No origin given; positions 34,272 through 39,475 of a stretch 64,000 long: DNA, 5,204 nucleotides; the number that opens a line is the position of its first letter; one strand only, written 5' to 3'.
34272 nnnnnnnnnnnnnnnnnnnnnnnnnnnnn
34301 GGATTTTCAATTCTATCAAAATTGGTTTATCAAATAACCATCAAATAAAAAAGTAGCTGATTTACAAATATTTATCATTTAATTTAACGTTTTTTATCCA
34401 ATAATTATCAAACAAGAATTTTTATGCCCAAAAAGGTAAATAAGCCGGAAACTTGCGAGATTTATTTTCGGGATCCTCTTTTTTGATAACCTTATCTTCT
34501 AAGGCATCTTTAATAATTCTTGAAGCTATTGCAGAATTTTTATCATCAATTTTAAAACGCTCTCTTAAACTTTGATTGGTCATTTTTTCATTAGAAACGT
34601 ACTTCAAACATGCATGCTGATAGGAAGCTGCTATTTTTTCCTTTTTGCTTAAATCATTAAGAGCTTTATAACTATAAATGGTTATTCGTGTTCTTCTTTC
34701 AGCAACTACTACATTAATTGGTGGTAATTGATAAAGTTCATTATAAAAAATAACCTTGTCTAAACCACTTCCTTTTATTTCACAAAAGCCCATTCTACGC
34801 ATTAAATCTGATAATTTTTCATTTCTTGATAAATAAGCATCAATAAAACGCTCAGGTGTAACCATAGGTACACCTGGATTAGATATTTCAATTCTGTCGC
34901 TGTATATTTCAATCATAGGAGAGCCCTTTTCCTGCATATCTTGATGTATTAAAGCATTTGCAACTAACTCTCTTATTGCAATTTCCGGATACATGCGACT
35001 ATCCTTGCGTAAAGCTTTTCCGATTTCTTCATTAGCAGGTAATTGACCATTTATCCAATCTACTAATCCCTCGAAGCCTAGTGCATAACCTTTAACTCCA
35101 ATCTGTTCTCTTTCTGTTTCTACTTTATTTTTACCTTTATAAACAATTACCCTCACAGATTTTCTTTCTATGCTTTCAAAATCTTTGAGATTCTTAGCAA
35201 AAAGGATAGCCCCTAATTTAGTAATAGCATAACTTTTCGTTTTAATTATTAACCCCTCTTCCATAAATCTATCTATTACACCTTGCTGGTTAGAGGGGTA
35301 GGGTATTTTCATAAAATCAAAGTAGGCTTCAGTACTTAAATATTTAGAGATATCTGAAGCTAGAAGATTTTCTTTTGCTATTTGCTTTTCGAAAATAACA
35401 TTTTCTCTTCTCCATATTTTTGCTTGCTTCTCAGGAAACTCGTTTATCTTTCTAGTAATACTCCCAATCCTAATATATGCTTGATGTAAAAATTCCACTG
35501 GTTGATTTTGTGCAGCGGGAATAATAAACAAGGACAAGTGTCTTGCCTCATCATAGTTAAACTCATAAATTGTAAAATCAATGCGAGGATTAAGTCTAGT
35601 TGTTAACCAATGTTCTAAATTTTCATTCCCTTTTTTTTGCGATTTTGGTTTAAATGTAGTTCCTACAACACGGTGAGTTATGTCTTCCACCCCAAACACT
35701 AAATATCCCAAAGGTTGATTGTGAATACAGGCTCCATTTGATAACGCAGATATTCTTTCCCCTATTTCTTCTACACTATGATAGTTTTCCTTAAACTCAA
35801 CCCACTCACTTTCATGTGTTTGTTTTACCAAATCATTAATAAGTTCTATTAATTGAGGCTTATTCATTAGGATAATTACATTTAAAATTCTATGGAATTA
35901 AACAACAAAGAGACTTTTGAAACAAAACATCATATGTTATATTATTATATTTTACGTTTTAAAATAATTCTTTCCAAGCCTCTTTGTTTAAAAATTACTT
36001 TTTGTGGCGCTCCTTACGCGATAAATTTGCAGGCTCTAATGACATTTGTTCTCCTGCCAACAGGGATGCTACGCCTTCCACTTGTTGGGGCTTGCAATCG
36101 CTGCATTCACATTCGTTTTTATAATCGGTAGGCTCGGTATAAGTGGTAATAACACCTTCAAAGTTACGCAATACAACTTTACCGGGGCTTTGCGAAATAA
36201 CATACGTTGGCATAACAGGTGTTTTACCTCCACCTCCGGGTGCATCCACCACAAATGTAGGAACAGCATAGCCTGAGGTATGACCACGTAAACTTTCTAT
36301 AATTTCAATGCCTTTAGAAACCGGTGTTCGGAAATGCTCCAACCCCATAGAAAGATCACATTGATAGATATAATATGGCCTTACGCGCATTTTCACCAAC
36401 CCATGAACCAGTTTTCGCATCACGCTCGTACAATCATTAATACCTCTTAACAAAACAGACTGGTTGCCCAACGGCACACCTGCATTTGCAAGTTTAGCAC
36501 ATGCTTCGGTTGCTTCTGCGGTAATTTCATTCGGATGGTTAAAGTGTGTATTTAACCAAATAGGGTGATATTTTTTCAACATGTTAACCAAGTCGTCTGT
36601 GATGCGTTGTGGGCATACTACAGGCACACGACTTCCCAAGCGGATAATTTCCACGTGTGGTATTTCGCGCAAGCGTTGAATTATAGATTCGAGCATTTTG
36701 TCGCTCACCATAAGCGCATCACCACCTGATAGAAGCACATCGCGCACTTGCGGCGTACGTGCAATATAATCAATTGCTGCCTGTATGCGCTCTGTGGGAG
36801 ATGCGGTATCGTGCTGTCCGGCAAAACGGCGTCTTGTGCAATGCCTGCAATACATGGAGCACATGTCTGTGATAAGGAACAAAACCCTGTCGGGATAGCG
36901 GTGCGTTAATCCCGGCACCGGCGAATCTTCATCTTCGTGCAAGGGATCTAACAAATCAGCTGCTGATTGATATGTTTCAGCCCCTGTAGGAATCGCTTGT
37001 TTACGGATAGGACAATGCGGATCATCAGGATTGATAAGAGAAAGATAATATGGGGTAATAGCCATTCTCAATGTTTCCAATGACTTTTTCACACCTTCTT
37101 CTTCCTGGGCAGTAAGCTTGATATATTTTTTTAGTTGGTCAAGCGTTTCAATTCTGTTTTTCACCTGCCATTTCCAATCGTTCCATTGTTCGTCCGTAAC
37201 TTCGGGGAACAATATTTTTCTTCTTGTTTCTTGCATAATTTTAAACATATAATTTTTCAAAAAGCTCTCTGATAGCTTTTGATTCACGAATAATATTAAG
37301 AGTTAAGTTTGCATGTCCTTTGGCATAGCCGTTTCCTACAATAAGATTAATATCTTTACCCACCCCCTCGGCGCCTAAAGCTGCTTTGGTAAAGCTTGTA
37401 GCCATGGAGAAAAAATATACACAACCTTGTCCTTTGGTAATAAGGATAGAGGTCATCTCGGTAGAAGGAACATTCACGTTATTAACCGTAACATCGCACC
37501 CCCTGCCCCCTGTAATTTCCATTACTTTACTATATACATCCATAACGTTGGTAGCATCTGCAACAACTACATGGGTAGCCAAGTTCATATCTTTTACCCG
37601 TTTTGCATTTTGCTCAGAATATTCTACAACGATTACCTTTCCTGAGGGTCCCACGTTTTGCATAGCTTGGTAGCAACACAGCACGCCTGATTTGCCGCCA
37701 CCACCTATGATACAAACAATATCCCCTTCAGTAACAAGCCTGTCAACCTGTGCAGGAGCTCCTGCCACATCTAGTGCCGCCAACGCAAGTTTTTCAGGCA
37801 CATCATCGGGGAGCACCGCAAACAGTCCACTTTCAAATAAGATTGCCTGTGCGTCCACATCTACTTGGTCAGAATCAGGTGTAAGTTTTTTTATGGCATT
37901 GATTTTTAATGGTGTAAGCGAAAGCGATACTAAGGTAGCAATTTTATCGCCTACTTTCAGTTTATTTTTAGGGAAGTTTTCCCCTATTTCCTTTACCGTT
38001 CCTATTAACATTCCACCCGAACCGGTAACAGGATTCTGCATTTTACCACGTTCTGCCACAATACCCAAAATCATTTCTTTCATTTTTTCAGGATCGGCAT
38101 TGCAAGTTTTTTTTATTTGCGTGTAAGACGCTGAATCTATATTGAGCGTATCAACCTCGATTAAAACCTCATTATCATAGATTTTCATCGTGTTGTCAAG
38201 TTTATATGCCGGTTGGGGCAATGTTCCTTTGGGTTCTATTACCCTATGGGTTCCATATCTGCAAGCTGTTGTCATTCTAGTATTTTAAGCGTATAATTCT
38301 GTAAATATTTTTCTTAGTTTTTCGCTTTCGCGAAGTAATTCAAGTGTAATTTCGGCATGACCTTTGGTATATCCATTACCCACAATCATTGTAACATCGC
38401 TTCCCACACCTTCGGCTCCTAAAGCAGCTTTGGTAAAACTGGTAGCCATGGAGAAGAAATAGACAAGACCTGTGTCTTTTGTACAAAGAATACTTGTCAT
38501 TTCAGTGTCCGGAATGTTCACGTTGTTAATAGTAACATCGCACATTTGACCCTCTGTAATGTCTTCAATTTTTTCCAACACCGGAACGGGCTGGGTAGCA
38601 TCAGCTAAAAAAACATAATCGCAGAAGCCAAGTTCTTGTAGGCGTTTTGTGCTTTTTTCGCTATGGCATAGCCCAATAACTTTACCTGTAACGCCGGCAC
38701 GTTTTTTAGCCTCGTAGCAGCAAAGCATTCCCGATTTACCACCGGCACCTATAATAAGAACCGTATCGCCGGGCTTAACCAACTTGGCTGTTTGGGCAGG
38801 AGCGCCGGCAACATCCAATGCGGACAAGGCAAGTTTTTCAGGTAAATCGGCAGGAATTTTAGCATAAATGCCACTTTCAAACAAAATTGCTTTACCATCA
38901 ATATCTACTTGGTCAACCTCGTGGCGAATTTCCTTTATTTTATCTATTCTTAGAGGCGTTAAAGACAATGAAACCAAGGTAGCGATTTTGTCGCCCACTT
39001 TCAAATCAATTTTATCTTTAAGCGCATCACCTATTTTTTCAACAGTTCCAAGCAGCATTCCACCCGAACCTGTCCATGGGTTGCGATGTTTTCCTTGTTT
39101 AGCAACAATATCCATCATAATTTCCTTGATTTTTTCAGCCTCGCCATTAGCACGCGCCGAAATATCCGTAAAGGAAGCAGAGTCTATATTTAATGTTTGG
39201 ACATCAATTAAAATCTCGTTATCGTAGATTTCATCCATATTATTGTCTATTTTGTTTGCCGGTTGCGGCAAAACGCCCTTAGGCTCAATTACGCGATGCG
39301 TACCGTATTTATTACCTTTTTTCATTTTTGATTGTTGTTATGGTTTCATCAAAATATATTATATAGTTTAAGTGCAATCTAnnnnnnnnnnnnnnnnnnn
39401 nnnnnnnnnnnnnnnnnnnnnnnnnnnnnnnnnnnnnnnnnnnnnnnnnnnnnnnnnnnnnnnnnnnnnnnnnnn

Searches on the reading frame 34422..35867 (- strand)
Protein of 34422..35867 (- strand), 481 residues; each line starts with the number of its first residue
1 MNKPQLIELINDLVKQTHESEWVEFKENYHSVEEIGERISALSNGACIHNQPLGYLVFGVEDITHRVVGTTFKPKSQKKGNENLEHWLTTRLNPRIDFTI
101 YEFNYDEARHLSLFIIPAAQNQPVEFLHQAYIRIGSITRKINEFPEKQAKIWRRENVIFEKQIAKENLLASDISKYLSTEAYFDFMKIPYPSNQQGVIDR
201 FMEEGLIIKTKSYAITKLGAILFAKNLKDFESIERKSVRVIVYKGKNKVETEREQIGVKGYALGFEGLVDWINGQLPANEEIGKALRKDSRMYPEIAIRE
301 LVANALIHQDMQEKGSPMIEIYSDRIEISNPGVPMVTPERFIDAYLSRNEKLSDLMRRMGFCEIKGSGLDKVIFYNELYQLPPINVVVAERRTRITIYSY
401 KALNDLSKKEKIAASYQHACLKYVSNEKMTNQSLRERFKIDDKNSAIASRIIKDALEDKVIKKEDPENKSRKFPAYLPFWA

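Call 74: search_protein_families(library=pfam, proteins=[window:34422-35867:-], max_evalue=0.00001)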
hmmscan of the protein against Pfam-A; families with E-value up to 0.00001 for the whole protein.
window:34422-35867:- (481 aa): 2 families
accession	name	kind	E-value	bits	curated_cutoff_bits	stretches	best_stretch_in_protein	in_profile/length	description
PF04326.19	SLFN_AlbA_2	-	5.1e-19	69.4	25.3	1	19-141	1-117/118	Schlafen, AlbA_2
PF13749.12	HATPase_c_4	-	7.4e-15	55.2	26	1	317-396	4-88/89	Putative ATP-dependent DNA helicase recG C-terminal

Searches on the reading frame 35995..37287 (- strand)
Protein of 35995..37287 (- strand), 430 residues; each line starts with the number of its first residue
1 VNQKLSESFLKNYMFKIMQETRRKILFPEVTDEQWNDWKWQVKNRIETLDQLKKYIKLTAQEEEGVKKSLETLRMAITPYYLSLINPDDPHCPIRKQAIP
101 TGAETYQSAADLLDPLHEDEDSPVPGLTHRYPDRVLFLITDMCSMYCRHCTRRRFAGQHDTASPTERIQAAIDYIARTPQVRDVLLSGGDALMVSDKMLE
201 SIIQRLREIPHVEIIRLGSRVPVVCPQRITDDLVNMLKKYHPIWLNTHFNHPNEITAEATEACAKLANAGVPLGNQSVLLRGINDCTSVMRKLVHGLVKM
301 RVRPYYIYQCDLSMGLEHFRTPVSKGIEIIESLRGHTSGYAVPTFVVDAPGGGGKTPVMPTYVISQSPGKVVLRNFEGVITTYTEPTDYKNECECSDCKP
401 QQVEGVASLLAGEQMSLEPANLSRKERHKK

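Call 74: search_protein_families(library=pfam, proteins=[window:35995-37287:-], max_evalue=0.00001)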
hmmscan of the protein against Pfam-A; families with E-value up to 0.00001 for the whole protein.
window:35995-37287:- (430 aa): 2 families
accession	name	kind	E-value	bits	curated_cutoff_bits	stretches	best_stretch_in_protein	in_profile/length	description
PF12544.13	LAM_C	-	4.2e-40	137.3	26.7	1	330-429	1-108/127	Lysine-2,3-aminomutase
PF04055.27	Radical_SAM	-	8.2e-12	46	29.5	1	139-286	3-157/166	Radical SAM superfamily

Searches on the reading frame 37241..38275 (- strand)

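Call 74: search_protein_families(library=pfam, proteins=[window:37241-38275:-], max_evalue=0.00001)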
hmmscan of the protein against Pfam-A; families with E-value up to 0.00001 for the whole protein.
window:37241-38275:- (344 aa): 1 family
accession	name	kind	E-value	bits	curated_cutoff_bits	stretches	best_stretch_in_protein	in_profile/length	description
PF00107.32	ADH_zinc_N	-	1.4e-08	35.2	31.8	1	201-291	6-90/129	Zinc-binding dehydrogenase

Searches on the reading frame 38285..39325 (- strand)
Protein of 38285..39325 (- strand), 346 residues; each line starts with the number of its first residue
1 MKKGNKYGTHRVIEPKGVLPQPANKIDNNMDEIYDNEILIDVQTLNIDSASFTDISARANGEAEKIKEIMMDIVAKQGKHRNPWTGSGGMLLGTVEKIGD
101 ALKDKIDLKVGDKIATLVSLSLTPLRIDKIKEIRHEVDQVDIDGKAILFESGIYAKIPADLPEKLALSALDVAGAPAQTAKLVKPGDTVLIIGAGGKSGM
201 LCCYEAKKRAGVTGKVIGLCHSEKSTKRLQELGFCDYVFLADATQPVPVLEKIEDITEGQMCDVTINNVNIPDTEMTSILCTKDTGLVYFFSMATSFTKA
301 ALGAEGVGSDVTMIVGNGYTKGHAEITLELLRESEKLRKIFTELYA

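Call 75: search_protein_families(library=pfam, proteins=[window:38285-39325:-], max_evalue=0.00001)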
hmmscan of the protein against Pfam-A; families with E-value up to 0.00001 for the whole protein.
window:38285-39325:- (346 aa): 1 family
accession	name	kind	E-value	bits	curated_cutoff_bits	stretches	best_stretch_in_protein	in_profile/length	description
PF00107.32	ADH_zinc_N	-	7.8e-08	32.8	31.8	1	201-293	5-90/129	Zinc-binding dehydrogenase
